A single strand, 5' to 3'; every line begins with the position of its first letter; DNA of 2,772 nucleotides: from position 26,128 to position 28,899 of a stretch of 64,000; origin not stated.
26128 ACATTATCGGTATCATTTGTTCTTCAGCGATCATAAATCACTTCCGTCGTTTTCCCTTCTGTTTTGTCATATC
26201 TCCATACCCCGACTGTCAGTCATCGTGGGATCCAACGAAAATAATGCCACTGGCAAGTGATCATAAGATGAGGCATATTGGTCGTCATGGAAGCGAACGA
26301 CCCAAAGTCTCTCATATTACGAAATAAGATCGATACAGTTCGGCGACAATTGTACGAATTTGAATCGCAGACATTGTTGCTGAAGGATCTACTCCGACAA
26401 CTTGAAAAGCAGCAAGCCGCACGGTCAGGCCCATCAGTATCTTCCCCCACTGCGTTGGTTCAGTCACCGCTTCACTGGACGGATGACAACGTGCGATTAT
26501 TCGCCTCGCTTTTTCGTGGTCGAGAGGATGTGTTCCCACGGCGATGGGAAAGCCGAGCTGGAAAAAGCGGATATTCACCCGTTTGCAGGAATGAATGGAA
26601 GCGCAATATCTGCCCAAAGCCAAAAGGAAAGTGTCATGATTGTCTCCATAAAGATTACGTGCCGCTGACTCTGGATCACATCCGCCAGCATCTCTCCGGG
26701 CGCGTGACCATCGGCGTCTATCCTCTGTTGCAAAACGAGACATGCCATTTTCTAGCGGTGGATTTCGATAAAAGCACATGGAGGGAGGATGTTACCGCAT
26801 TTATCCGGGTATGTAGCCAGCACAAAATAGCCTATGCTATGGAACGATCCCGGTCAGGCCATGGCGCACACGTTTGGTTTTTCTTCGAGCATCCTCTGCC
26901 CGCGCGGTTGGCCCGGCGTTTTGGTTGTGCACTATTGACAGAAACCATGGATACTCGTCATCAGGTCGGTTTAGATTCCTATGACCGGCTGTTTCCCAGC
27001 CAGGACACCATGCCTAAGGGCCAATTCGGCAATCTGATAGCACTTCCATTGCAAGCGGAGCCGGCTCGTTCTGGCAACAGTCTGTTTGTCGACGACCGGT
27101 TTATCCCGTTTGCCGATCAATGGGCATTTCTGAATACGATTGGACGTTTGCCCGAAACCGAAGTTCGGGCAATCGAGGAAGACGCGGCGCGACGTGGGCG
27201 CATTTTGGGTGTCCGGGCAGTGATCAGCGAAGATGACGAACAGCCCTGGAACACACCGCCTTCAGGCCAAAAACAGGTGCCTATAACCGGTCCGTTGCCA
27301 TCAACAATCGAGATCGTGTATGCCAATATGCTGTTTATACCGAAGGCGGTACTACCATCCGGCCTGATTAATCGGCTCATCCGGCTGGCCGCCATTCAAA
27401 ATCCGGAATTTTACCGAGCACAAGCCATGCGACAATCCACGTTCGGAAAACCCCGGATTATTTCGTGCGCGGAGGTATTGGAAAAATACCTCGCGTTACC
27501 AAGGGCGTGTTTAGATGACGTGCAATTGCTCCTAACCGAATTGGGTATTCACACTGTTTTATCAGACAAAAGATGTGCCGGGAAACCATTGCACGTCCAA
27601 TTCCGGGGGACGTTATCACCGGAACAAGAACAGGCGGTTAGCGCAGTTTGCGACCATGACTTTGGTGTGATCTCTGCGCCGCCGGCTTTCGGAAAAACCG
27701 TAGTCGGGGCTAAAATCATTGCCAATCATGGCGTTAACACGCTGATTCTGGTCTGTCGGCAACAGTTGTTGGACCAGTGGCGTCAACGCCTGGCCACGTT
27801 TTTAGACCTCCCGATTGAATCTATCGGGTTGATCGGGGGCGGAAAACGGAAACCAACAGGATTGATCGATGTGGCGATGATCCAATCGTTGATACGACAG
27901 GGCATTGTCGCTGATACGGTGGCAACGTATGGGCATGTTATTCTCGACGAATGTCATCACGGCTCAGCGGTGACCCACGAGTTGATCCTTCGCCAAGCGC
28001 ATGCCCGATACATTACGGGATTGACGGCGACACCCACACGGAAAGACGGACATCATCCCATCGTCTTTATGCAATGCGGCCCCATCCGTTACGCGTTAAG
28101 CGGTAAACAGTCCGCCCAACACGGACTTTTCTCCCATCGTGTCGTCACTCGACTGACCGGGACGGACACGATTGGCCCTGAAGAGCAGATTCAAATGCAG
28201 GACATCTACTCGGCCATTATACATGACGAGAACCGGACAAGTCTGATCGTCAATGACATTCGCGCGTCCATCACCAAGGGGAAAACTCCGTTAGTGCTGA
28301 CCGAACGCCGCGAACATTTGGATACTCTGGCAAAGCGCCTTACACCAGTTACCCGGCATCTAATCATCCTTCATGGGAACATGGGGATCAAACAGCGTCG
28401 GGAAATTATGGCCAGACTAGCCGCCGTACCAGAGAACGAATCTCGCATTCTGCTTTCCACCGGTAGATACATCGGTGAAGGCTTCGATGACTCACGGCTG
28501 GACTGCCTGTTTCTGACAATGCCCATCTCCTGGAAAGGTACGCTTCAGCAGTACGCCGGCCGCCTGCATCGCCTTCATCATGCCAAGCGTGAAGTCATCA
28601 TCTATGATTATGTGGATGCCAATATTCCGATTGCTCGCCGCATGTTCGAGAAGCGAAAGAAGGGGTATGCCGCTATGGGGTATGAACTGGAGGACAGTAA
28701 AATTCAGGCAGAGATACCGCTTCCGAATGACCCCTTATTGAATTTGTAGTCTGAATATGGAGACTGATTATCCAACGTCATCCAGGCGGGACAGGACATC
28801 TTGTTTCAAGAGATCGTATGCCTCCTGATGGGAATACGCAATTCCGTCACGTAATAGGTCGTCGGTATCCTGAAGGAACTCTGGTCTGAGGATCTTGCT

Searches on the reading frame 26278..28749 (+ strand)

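Call 9: search_protein_families(library=pfam, proteins=[window:26278-28749:+], max_evalue=0.01)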
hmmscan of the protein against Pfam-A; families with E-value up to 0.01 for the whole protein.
window:26278-28749:+ (823 aa): 4 families
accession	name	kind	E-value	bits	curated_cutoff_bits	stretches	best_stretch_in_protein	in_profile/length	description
PF22548.2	AEP-TOTE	-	2e-98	329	27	1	71-298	2-229/230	TOTE conflict system, Archaeo-Eukaryotic Primase domain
PF04851.21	ResIII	-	3.5e-16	60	22.5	1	445-588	3-164/164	Type III restriction enzyme, res subunit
PF00271.37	Helicase_C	-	4.7e-06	27.3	23.5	1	666-766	13-109/110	Helicase conserved C-terminal domain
PF00270.35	DEAD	-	1.8e-05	25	26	1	448-588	2-162/167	DEAD/DEAH box helicase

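Call 58: search_protein_families(library=padloc, proteins=[window:26278-28749:+], max_evalue=0.01)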
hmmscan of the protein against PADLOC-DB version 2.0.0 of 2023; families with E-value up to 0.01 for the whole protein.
window:26278-28749:+ (823 aa): 13 families
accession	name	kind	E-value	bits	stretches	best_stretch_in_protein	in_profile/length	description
PDLC01465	PrimPol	-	5.8e-93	309.5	1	64-373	15-275/276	"CAS-I,CAS-II,CAS-III,CAS-IV,CAS-V,CAS-VI; associated"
PDLC01101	PrimPol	-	5.3e-23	79.5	2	129-296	163-334/490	adaptation polymerase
PDLC02572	DrmA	-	2.7e-06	23.6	1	668-782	519-637/1043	DrmA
PDLC02707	PbeA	-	3.4e-05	20.6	1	445-589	252-416/672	PbeA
PDLC02632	DrmD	-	9e-05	19.1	1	693-782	550-640/662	DrmD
PDLC03658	mREase_IV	-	0.0001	18.2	1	464-591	247-376/953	Type IV methyl-directed restriction enzyme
PDLC03659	mREase_IV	-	0.00016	17.7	1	493-593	279-378/945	Type IV methyl-directed restriction enzyme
PDLC03746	RT_UG10_large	-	0.00052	15.9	1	170-272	89-183/1688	DRT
PDLC02621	DrmD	-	0.00099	15.4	1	675-783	528-640/1040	DrmD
PDLC02704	PbeA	-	0.001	15.6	0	554-589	387-421/682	PbeA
PDLC02624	DrmD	-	0.001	15.6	1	694-781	392-480/652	DrmD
PDLC02629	DrmD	-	0.0019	14.7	1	694-781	12-100/508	DrmD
PDLC00201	HamB2|HamB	-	0.009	12.4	0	445-508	103-168/721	DEAD-box helicase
